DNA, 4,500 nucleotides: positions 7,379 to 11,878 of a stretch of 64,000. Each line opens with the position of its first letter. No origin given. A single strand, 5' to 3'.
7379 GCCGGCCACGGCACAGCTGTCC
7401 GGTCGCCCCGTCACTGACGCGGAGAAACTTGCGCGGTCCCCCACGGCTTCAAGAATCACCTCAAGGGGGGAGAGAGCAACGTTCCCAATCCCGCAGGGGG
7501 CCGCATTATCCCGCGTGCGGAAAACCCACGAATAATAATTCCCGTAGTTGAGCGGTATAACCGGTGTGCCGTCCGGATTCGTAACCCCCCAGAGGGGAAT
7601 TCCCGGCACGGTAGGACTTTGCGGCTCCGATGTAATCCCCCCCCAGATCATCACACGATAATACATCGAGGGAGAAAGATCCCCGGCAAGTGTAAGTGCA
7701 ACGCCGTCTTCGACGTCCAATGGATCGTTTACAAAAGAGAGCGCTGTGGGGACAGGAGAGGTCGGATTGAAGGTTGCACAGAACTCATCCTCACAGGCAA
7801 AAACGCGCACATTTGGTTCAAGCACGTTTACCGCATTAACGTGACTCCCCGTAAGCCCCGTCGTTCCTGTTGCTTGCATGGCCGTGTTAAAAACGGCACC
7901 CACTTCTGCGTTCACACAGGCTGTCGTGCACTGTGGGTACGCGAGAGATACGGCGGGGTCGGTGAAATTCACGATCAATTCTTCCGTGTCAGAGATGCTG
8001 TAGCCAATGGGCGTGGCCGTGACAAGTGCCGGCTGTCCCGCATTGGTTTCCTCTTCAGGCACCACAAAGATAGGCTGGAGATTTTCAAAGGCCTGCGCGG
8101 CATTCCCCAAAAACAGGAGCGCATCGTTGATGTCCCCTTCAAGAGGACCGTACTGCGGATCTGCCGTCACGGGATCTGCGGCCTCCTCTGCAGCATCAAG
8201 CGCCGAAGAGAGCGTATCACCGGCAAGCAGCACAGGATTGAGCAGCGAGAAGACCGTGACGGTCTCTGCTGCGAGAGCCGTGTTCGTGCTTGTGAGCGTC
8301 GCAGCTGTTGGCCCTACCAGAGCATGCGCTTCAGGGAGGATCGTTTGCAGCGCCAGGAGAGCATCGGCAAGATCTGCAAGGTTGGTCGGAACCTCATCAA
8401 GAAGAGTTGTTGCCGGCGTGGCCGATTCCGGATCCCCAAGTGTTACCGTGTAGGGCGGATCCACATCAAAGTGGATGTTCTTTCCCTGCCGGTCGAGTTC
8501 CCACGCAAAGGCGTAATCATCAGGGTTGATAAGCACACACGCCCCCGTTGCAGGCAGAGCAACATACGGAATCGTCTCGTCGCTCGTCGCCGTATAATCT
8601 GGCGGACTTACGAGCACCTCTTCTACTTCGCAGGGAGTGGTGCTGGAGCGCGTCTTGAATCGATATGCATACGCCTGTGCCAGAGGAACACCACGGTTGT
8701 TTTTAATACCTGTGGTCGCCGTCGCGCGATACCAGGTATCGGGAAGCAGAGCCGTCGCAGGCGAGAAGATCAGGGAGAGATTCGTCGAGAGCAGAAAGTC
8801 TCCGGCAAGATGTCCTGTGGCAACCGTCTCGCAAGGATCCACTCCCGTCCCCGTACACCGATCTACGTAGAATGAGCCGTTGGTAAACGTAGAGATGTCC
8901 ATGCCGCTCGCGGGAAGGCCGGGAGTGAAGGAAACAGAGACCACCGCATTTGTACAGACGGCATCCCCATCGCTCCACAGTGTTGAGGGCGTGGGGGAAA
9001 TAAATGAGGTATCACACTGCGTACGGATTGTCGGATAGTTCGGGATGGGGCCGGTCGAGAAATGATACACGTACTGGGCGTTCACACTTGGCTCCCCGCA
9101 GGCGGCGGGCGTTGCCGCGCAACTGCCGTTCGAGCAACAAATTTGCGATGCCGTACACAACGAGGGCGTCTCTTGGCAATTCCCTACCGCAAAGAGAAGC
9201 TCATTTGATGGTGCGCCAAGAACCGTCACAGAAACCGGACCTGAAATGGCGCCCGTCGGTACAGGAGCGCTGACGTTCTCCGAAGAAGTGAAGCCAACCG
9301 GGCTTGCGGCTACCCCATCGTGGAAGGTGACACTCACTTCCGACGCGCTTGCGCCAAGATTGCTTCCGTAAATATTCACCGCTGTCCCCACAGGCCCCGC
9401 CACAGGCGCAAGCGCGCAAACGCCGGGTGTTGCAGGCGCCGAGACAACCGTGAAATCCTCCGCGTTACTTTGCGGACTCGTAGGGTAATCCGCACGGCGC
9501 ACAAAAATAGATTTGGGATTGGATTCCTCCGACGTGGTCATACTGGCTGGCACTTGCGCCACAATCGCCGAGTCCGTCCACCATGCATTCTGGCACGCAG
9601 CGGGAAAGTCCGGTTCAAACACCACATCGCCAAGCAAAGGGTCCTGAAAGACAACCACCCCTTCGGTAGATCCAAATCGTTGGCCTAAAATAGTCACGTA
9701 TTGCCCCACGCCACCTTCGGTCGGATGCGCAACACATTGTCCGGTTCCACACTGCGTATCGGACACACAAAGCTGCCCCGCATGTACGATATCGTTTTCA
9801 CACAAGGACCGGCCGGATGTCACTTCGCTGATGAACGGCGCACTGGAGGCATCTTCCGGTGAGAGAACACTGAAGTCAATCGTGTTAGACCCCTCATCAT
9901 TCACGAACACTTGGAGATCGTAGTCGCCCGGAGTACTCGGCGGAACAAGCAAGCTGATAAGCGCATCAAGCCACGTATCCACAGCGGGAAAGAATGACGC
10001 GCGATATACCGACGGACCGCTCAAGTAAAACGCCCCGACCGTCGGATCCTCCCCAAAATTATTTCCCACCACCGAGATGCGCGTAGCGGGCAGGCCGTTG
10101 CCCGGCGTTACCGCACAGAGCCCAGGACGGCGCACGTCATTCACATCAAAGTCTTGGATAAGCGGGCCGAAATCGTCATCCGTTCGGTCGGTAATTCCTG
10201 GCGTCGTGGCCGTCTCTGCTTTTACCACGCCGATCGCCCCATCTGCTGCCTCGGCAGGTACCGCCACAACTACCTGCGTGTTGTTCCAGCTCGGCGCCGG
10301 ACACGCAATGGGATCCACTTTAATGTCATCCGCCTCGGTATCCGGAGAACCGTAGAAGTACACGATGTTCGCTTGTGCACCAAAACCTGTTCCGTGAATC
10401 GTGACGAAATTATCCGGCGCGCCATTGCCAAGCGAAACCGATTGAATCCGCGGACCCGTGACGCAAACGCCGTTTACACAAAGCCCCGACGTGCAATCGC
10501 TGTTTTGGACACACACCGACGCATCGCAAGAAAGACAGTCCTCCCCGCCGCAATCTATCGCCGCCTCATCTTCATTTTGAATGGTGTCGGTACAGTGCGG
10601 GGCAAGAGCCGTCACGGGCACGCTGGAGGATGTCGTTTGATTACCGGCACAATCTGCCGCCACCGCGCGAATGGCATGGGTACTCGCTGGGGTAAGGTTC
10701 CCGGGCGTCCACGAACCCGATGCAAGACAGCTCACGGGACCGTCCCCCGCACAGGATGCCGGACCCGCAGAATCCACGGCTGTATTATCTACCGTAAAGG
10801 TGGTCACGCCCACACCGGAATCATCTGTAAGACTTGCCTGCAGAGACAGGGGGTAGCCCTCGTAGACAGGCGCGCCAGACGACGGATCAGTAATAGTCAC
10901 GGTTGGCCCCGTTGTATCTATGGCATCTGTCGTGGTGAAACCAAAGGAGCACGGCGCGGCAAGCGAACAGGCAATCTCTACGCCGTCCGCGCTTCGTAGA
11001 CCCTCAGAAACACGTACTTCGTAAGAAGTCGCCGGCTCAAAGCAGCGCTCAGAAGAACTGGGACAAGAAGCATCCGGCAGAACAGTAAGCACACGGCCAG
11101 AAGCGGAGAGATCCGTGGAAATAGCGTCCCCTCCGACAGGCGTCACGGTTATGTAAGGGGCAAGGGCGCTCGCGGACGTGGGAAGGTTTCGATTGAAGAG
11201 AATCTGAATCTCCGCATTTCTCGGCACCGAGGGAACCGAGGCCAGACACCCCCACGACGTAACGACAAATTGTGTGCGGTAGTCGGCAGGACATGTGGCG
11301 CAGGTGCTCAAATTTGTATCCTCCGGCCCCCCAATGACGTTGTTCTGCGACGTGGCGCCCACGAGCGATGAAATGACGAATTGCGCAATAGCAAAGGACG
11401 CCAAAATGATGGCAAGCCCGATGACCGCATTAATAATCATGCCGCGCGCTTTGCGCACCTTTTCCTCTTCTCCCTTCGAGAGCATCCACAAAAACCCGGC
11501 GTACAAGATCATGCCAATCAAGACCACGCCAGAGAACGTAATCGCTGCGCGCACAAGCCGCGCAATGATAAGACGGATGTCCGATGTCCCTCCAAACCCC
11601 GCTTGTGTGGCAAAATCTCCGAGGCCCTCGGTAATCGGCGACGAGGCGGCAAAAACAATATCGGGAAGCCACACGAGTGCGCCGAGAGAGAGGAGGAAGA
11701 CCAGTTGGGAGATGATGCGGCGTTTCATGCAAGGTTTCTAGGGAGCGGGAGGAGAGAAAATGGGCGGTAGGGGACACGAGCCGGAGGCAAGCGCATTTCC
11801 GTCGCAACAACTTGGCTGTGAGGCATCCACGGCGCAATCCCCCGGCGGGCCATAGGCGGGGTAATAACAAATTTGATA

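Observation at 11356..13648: Shared N-terminal module in the giant and 636-aa proteins: signal peptide plus two TM helices separated by a short charged loop (VirB2/TrbC-pilin-like topology)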

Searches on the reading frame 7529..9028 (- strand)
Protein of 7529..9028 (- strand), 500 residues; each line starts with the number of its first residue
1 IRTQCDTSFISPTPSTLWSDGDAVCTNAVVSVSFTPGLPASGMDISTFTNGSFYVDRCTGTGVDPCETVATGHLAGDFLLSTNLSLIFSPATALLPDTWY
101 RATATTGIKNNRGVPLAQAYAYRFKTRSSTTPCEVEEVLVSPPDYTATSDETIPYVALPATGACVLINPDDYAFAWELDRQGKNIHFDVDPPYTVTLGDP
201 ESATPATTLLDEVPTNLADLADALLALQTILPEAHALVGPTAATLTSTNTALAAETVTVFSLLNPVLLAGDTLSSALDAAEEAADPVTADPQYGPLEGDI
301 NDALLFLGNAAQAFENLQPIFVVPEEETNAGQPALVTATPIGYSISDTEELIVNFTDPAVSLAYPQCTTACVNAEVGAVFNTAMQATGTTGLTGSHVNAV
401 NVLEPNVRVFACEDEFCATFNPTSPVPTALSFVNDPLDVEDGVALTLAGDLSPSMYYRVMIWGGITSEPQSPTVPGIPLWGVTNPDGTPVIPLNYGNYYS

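Call 101: search_protein_families(library=pfam, proteins=[window:7529-9028:-], max_evalue=0.01)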
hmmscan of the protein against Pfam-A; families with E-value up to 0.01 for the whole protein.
window:7529-9028:- (500 aa): 1 family
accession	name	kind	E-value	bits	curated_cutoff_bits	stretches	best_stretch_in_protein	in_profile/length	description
PF13205.12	Big_5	-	1.2e-08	36.1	23.6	1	24-126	19-105/105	Bacterial Ig-like domain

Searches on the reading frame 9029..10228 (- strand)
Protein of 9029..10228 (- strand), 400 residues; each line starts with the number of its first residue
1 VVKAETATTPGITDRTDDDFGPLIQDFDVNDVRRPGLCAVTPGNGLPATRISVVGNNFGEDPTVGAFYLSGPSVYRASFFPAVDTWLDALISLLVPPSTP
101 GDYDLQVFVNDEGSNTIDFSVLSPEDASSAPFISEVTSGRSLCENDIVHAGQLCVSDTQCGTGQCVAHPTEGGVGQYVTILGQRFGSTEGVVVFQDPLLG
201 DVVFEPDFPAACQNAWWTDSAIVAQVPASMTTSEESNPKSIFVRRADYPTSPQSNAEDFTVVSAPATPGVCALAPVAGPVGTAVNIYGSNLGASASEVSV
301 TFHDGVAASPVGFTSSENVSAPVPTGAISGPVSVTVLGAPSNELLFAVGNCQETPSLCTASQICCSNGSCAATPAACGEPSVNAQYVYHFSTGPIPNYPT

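Call 101: search_protein_families(library=pfam, proteins=[window:9029-10228:-], max_evalue=0.01)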
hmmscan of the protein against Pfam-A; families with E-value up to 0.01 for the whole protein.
window:9029-10228:- (400 aa): 1 family
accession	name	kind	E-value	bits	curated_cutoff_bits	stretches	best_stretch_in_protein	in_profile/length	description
PF01833.30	TIG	-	2.2e-16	60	20.9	2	274-340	7-72/84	IPT/TIG domain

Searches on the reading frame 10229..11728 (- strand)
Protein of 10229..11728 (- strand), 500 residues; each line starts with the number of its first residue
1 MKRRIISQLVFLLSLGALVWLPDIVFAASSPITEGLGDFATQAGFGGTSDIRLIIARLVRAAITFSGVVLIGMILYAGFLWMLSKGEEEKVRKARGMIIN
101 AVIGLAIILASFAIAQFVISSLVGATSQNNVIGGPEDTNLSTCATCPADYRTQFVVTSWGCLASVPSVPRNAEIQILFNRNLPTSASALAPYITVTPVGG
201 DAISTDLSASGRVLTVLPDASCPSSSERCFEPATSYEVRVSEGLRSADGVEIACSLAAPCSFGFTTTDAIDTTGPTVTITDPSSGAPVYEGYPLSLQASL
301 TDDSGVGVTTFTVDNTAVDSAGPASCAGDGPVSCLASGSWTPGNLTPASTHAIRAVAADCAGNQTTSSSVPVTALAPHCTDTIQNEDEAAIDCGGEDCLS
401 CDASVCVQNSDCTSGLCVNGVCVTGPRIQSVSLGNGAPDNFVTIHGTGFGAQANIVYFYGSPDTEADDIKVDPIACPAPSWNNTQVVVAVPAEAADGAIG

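Call 101: search_protein_families(library=pfam, proteins=[window:10229-11728:-], max_evalue=0.01)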
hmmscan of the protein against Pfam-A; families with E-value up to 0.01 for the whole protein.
window:10229-11728:- (500 aa): 4 families
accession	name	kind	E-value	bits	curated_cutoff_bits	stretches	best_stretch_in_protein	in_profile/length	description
PF18895.5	T4SS_pilin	-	2.3e-07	31.2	26.6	1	51-118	5-71/71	Type IV secretion system pilin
PF13205.12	Big_5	-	1.4e-06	29.4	23.6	1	167-266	18-105/105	Bacterial Ig-like domain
PF17957.7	Big_7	-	6.1e-06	27.2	24.1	1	275-353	1-68/70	Bacterial Ig domain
PF01833.30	TIG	-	0.00021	21.7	20.9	1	426-494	1-60/84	IPT/TIG domain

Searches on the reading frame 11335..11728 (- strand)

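Call 5: search_protein_families(library=pfam, proteins=[window:11335-11728:-], max_evalue=1)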
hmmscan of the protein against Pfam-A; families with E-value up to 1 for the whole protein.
window:11335-11728:- (131 aa): 2 families
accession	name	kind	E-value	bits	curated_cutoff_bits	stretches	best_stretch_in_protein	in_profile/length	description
PF18895.5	T4SS_pilin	-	4e-08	33.7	26.6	1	51-118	5-71/71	Type IV secretion system pilin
PF13687.11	DUF4153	-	0.016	14.8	27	1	29-125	36-119/373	Domain of unknown function (DUF4153)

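Call 61: search_protein_families(library=ncbifam, proteins=[window:11335-11728:-], max_evalue=1)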
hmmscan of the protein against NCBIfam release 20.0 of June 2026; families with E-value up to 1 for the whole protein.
window:11335-11728:- (131 aa): 2 families
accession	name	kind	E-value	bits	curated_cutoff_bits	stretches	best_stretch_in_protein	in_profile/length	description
NF045849.1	ICE_MMCAP2_0565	equivalog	1.9e-07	30.6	40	1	54-121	12-79/80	Mbov_0395 family pilin-like conjugal transfer protein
NF047765.1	LIC_13387_fam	subfamily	0.0094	15.6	33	1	61-110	56-105/131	LIC_13387 family protein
